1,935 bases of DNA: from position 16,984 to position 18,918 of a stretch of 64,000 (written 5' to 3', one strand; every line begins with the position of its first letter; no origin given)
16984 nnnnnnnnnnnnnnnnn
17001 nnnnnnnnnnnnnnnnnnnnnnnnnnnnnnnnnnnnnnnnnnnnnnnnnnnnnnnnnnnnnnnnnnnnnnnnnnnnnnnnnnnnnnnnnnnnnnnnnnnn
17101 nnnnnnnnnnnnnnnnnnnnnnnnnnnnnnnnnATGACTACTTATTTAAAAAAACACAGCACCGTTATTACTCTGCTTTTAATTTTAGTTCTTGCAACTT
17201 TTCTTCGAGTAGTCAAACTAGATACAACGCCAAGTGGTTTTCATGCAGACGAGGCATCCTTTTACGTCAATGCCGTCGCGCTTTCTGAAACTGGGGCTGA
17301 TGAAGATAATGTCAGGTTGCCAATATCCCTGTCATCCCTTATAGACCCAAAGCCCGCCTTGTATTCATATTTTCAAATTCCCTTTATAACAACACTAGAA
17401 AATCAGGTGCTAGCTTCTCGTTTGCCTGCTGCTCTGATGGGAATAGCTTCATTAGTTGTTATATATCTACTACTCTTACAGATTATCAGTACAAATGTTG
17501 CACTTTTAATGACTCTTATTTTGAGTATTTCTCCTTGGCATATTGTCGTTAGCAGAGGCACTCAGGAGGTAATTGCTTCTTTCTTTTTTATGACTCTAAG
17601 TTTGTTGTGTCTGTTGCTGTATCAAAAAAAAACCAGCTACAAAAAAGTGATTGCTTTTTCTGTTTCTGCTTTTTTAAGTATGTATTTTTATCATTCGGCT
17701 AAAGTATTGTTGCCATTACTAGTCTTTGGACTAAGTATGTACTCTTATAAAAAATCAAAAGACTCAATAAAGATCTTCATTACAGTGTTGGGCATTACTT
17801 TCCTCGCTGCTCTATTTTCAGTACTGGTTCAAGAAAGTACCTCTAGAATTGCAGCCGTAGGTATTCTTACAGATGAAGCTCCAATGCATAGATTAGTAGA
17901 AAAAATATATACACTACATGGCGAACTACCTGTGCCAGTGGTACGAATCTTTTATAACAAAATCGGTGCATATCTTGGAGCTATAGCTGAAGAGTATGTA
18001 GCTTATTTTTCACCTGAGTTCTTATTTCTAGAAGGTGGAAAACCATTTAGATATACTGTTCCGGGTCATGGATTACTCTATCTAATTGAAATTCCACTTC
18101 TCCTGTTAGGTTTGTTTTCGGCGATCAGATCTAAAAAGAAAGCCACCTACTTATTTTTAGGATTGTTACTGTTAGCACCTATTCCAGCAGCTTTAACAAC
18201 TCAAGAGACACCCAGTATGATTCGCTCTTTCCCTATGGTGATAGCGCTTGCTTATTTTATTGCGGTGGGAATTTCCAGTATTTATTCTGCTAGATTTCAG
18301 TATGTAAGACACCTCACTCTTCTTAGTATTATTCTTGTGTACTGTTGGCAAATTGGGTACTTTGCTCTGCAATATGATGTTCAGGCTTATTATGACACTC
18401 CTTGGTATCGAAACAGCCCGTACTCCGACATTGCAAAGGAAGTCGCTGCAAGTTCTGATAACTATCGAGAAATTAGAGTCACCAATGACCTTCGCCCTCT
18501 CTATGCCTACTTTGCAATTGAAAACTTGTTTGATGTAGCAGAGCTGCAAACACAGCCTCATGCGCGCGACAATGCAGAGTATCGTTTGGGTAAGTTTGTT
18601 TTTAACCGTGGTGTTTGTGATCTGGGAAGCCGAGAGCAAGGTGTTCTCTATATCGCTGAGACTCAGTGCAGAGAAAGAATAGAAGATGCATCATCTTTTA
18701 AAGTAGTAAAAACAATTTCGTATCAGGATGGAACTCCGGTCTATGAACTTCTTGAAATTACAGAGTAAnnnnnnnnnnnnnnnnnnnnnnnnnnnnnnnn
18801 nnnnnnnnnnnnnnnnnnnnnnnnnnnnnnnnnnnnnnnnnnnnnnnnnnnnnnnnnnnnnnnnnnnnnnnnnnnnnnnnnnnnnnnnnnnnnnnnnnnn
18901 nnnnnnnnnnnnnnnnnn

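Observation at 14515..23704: Six-fold expansion of DE-motif PMT/ArnT-like glycosyltransferases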

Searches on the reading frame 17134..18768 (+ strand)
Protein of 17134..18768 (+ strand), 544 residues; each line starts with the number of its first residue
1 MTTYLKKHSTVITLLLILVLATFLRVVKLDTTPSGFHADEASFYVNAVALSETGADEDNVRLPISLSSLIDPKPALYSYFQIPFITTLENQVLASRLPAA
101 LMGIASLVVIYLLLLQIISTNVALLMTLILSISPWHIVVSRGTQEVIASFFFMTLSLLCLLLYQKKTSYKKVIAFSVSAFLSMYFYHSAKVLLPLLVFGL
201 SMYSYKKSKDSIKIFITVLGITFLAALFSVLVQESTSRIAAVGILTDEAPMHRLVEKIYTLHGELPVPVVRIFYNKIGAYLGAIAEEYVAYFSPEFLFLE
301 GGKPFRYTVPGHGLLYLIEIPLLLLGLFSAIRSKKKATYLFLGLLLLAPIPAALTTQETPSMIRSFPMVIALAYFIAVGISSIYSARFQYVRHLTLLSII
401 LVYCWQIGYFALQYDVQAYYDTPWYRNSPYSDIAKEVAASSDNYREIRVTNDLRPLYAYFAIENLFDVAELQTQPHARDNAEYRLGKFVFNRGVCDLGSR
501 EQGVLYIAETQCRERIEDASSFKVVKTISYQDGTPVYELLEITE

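Call 5: search_protein_families(library=pfam, proteins=[window:17134-18768:+], max_evalue=0.01)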
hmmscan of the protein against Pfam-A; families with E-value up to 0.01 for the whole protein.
window:17134-18768:+ (544 aa): 2 families
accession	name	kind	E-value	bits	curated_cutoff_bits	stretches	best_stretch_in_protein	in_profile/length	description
PF13231.12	PMT_2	-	1.2e-06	29.2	26.1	1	73-229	2-155/160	Dolichyl-phosphate-mannose-protein mannosyltransferase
PF02366.24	PMT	-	0.00024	21.2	22.7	1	64-176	53-169/245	Dolichyl-phosphate-mannose-protein mannosyltransferase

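Call 14: find_homologous_proteins(query=window:17134-18768:+, max_evalue=0.00001)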
Query window:17134-18768:+ (544 aa): 230 proteins with E <= 0.00001 among 8000 candidates; the best 120 are listed.
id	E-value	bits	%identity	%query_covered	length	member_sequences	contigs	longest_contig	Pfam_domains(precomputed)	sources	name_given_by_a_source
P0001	0.0e+0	1175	100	100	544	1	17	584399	PF13231.13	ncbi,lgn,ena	-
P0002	4.6e-230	783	65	98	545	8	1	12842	PF13231.13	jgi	-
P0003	3.7e-227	773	65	97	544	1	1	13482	PF13231.13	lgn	-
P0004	4.7e-223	760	64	98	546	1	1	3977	PF13231.13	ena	-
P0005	2.9e-215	734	61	100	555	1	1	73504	PF13231.13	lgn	-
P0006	9.0e-201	686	59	99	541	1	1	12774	PF13231.13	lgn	-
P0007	7.9e-198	677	59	98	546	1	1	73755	PF13231.13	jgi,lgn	jgi:hypothetical protein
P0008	5.1e-192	658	54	99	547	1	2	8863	PF13231.13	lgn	-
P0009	1.7e-191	656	57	100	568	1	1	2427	PF13231.13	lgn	-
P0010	4.0e-190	651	57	99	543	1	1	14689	PF13231.13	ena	-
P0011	9.8e-189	647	56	97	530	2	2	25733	PF13231.13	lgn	-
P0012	2.7e-188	645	56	96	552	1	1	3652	PF13231.13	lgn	-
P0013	2.1e-187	642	54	99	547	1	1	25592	PF13231.13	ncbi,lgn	-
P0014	1.3e-186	640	54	99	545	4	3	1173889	PF13231.13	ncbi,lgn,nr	ncbi:MAG: hypothetical protein BroJett025_05150 [Patescibacteria group bacterium]|nr:MAG: hypothetic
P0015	1.3e-186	640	55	99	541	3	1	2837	PF13231.13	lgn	-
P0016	9.8e-186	637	56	96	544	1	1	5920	PF13231.13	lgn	-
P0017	1.9e-185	636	53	99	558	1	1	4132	PF13231.13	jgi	-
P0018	8.6e-185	634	54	99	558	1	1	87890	PF13231.13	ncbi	-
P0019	8.3e-183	627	55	99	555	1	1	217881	PF13231.13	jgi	jgi:4-amino-4-deoxy-L-arabinose transferase-like glycosyltransferase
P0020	4.6e-182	625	54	99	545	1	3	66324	PF13231.13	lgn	-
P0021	3.0e-180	619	53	96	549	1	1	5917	PF13231.13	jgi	-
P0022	2.6e-179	616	55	96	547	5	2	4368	PF13231.13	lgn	-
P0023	1.2e-175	604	53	99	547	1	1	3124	PF13231.13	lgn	-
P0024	6.5e-175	601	51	100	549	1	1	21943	PF13231.13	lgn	-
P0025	1.7e-170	586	52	99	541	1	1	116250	PF13231.13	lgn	-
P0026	2.9e-170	586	51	100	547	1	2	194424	PF13231.13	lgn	-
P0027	1.1e-168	581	50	100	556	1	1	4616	PF13231.13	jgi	-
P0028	1.1e-164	567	50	98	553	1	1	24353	PF13231.13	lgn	-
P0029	2.9e-162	559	50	98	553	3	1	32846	PF13231.13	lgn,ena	-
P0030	1.6e-160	554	50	97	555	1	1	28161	PF13231.13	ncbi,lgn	-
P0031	8.4e-158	545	50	95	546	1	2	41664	PF13231.13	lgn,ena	-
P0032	5.5e-157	542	49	99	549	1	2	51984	PF13231.13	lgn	-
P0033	6.1e-153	529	50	98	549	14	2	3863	PF13231.13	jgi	-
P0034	2.3e-152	527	49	95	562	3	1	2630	PF13231.13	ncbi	-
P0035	1.7e-151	524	49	95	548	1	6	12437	PF13231.13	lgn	-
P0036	7.9e-150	518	48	99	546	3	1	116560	PF13231.13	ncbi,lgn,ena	-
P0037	8.7e-150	518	47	99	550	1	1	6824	PF13231.13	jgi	jgi:uncharacterized membrane protein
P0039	3.6e-148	513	49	100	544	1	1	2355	PF13231.13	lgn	-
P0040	5.5e-148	512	48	95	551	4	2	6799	PF13231.13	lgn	-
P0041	1.6e-147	511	48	97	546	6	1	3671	PF13231.13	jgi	-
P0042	2.4e-146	507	48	95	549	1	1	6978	PF13231.13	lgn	-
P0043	3.1e-146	506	45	100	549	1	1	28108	PF13231.13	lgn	-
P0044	1.1e-145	505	46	95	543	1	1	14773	PF13231.13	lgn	-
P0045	4.7e-143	496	47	98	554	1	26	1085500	PF13231.13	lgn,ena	-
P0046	1.1e-142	495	46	95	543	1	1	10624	PF13231.13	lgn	-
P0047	9.4e-142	492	44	99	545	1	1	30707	PF13231.13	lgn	-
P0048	2.9e-140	487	45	99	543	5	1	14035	PF13231.13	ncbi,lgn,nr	ncbi:glycosyltransferase family 39 protein [Candidatus Woesebacteria bacterium]|nr:glycosyltransfera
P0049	7.4e-140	485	45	98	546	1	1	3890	PF13231.13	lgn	-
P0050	2.0e-139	484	45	99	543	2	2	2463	PF13231.13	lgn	-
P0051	3.9e-138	480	44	99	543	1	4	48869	PF13231.13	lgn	-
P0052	4.7e-138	479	47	97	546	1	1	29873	PF13231.13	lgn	-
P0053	5.7e-137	476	45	99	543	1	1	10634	PF13231.13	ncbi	-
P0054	5.1e-136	473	46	98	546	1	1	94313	PF13231.13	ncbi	-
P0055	3.4e-135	470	44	97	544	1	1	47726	PF13231.13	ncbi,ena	-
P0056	3.2e-133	464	46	96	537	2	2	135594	PF13231.13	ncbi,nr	ncbi:glycosyltransferase family 39 protein [Candidatus Woesebacteria bacterium]|nr:glycosyltransfera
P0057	3.7e-130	453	43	98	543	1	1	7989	PF13231.13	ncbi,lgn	-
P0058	2.7e-129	451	43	99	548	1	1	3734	PF13231.13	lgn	-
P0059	6.9e-129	449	41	98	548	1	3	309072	PF13231.13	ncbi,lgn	-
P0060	3.3e-121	424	42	98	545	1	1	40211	PF13231.13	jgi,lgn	-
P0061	6.0e-119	416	43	96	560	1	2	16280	PF13231.13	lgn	-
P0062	2.7e-115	404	41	98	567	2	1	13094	PF13231.13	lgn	-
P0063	2.2e-109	385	39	94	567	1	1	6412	PF13231.13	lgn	-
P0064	4.7e-109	384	51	68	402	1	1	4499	PF13231.13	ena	-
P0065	2.5e-108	381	39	96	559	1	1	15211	PF13231.13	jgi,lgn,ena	-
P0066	1.6e-107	379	42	95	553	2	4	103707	PF02366.25,PF13231.13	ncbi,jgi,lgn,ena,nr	ncbi:MAG: phospholipid carrier-dependent glycosyltransferase [Candidatus Pacebacteria bacterium]|nr:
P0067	1.7e-103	365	39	97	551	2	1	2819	PF13231.13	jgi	jgi:4-amino-4-deoxy-L-arabinose transferase-like glycosyltransferase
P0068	4.8e-103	364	42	99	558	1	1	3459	PF13231.13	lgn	-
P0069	5.8e-103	364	39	99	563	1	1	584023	PF13231.13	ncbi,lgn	-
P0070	7.1e-102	360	51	65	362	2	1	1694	PF13231.13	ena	-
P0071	7.2e-102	360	40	97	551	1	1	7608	PF13231.13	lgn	-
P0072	8.9e-101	357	39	99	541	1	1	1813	PF13231.13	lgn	-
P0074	2.6e-100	355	38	99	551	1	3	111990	PF13231.13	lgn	-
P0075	2.5e-99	352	40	90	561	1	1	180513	PF13231.13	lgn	-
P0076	8.1e-99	350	39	98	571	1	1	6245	PF13231.13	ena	-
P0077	2.1e-98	349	38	99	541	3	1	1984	PF13231.13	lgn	-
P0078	1.4e-97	346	39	97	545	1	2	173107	PF13231.13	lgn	-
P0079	5.1e-97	344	38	95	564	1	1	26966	PF13231.13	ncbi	-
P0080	1.9e-96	342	39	95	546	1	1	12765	PF13231.13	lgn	-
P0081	1.1e-95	340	35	96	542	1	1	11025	PF13231.13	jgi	jgi:hypothetical protein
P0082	8.5e-95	337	36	96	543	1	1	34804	PF13231.13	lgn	-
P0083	1.8e-94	336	39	91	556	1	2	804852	PF02366.25,PF13231.13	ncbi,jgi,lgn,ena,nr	ncbi:MAG: hypothetical protein GX559_02655 [Candidatus Pacebacteria bacterium]|nr:hypothetical prote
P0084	4.0e-92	328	37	97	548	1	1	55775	PF13231.13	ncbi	-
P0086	4.1e-86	308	36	100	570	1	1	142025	PF02366.25,PF13231.13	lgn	-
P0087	8.6e-82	294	35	99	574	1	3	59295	PF13231.13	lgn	-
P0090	8.3e-74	268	33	90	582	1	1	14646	PF13231.13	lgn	-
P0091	1.5e-73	267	42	56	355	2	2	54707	PF13231.13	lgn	-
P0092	9.1e-73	264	31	97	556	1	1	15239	PF13231.13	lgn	-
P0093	5.8e-70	255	47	50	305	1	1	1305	PF13231.13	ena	-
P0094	3.6e-60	223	33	82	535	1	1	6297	PF02366.25,PF13231.13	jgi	jgi:4-amino-4-deoxy-L-arabinose transferase-like glycosyltransferase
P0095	1.2e-59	221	28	95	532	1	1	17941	PF02366.25,PF13231.13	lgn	-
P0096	1.1e-58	218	31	96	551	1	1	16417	PF02366.25,PF13231.13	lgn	-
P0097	4.6e-57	212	37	70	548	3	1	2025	PF02366.25,PF13231.13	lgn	-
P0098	1.9e-56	210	30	97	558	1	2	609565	PF02366.25,PF13231.13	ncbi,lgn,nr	ncbi:glycosyltransferase family 39 protein [Candidatus Microgenomates bacterium]|nr:glycosyltransfer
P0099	3.2e-55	206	29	96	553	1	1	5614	PF02366.25,PF13231.13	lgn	-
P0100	2.3e-54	203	32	86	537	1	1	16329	PF02366.25,PF13231.13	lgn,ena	-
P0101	7.7e-54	202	30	97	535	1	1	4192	PF13231.13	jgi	-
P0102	1.5e-53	201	31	97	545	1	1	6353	PF13231.13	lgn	-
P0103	1.6e-53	201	31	98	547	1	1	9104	PF13231.13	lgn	-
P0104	2.6e-53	200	32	98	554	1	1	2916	PF02366.25,PF13231.13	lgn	-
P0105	2.6e-53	200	31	95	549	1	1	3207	PF13231.13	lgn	-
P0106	1.2e-51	194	31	97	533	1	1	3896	PF13231.13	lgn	-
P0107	4.2e-51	193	31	97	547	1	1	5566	PF02366.25,PF13231.13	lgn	-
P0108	4.6e-51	193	29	95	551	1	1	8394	PF02366.25,PF13231.13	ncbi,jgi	jgi:4-amino-4-deoxy-L-arabinose transferase-like glycosyltransferase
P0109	9.4e-51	192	32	89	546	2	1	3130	PF13231.13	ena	-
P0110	2.3e-50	190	32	89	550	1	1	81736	PF13231.13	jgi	jgi:4-amino-4-deoxy-L-arabinose transferase-like glycosyltransferase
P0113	1.9e-48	184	32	88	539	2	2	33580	PF13231.13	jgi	-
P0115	3.2e-47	180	30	97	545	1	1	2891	PF02366.25,PF13231.13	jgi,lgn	-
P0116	9.4e-47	178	27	97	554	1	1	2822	PF02366.25,PF13231.13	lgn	-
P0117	2.2e-46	177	29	94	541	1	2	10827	PF02366.25,PF13231.13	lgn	-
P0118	3.5e-46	176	28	99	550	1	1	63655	PF13231.13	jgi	jgi:4-amino-4-deoxy-L-arabinose transferase-like glycosyltransferase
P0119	2.5e-45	174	28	90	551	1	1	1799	PF02366.25,PF13231.13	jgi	jgi:4-amino-4-deoxy-L-arabinose transferase-like glycosyltransferase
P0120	7.4e-45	172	28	97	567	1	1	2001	PF13231.13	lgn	-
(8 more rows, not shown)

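Call 21: find_encoding_contigs(protein=window:17134-18768:+, flank=10000, max_places=3)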
Protein window:17134-18768:+ (544 aa): 19 contigs read that carry it; 3 places shown.
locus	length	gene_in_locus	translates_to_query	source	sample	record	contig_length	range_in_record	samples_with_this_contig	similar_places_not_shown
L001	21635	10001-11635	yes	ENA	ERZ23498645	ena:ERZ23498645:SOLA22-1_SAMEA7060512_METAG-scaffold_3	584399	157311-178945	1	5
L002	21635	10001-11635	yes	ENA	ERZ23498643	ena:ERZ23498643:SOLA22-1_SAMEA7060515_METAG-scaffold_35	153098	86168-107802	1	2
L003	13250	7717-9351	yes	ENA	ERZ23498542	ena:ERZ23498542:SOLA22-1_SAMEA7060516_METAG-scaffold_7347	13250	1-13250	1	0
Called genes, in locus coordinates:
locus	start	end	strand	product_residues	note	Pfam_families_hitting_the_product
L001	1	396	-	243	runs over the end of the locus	PF00535:Glycos_transf_2, PF10111:Glyco_tranf_2_2 (weak), PF13641:Glyco_tranf_2_3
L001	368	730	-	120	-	PF10066:DUF2304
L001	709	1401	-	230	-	PF00535:Glycos_transf_2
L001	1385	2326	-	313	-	PF01073:3Beta_HSD, PF01370:Epimerase, PF02719:Polysacc_synt_2, PF04321:RmlD_sub_bind, PF13460:NAD_binding_10, PF16363:GDP_Man_Dehyd, PF07993:NAD_binding_4 (weak)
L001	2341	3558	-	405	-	-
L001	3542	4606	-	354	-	PF13439:Glyco_transf_4, PF00534:Glycos_transf_1, PF13692:Glyco_trans_1_4, PF20706:GT4-conflict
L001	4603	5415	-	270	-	PF00535:Glycos_transf_2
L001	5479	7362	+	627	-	PF09594:GT87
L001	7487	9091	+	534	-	-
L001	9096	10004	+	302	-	-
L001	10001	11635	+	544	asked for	PF13231:PMT_2 (weak)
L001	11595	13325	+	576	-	-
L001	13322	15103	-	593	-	-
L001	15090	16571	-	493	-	-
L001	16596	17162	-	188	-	-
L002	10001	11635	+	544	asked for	PF13231:PMT_2 (weak)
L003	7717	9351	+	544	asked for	PF13231:PMT_2 (weak)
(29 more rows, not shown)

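Call 24: predict_structure(alignment_id=A3)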
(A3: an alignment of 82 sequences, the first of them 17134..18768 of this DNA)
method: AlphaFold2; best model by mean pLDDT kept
length: 544 residues; sequences in the alignment: 82
mean_pLDDT: 96.0   pTM: 0.94
mean pLDDT of the five models: 96.0, 96.0, 95.5, 95.5, 95.3
residues with pLDDT >= 90: 513; 70-90: 28; 50-70: 3; < 50: 0
segments of 3 or more residues with pLDDT < 50: none
pLDDT, mean of each block of 10 residues (from residue 1): 79 97 98 94 98 97 90 96 98 98 99 98 98 99 98 99 97 98 97 98 94 97 97 89 95 96 94 95 98 98 95 98 98 97 98 96 98 99 98 98 98 95 90 98 98 95 96 95 96 94 97 91 97 97 88
secondary structure, 60 per line:
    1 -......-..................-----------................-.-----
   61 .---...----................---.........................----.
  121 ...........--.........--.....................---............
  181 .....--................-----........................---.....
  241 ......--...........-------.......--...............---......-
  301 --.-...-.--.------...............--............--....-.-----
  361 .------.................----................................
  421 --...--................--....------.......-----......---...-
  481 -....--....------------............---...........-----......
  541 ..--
elements in order: H2-7 H9-26 H38-53 E65-67 E72-74 H75-87 H91-115 H120-131 H134-142 H145-165 H169-185 H188-203 H209-232 H236-242 H249-259 H267-273 H276-290 H294-299 H319-333 H336-347 H350-353 H368-384 H389-420 H428-443 E446-449 H456-462 H468-473 E482-485 E488-491 E504-509 H510-515 E522-529 E535-542

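Call 26: fold_search(model_id=the predicted structure, library=pdb)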
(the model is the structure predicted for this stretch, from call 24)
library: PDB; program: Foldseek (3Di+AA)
matches with E <= 10: 373; with E <= 0.001: 26
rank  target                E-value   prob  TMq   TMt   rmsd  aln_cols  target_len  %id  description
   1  5gmy_A                3.8e-07  1.00  0.52  0.35  12.0       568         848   12  Crystal structure of the Archaeoglobus fulgidus oligosaccharyltransferase (O29867_ARCFU) tethered with an acceptor pep (released 2017-02-01)
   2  8pn9_A                4.2e-07  1.00  0.56  0.47  12.3       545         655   12  Structure of human oligosaccharyltransferase OST-A complex bound to NGI-1 (released 2024-05-08)
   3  6gxc_A                5.4e-07  1.00  0.48  0.39  12.8       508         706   13  Bacterial oligosaccharyltransferase PglB in complex with an inhibitory peptide and a reactive lipid-linked oligosaccha (released 2018-11-14)
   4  7e9s_A                6.4e-07  1.00  0.52  0.35  11.9       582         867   12  Archaeal oligosaccharyltransferase AglB from Archaeoglobus fulgidus in complex with an inhibitory peptide and a dolich (released 2021-09-08)
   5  5ogl_A                7.3e-07  1.00  0.49  0.40  15.4       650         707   12  Structure of bacterial oligosaccharyltransferase PglB in complex with an acceptor peptide and an lipid-linked oligosac (released 2017-10-25)
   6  9s6t_A                1.0e-06  1.00  0.57  0.63  10.3       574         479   14  Ternary cryo-EM structure of chicken ALG12 with Dol25-PP-GlcNAc2Man7, Dol25-P-Man, and Fab (released 2026-03-18)
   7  7oci_F                1.1e-06  1.00  0.54  0.47  10.6       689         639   11  Cryo-EM structure of yeast Ost6p containing oligosaccharyltransferase complex (released 2022-02-16)
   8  3wak                  1.4e-06  1.00  0.54  0.36  12.3       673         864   11  Crystal structure of the Archaeoglobus fulgidus oligosaccharyltransferase (O29867_ARCFU) in the apo form (released 2013-10-30)
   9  8agc_A                1.4e-06  1.00  0.50  0.40  12.6       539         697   13  Structure of yeast oligosaccharylransferase complex with lipid-linked oligosaccharide and non-acceptor peptide bound (released 2022-12-07)
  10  8b6l_I                1.4e-06  1.00  0.52  0.43  13.2       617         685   11  Subtomogram average of the human Sec61-TRAP-OSTA-translocon (released 2022-12-07)
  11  8age_A                2.3e-06  1.00  0.52  0.45  11.3       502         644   13  Structure of yeast oligosaccharylransferase complex with acceptor peptide bound (released 2022-12-07)
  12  5f15                  5.5e-06  1.00  0.55  0.56  11.0       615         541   11  Crystal Structure of ArnT from Cupriavidus metallidurans bound to Undecaprenyl phosphate (released 2016-02-17)
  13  9n9j_I                6.0e-06  1.00  0.51  0.41  13.3       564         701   11  Structure of a GRP94 folding intermediate engaged with a CCDC134- and FKBP11-bound secretory translocon (released 2025-11-19)
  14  3rce_A                6.2e-06  1.00  0.48  0.39  15.3       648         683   10  Bacterial oligosaccharyltransferase PglB (released 2011-06-15)
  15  6s7o_A                1.0e-05  1.00  0.53  0.45  12.2       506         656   12  Cryo-EM structure of human oligosaccharyltransferase complex OST-A (released 2019-12-18)
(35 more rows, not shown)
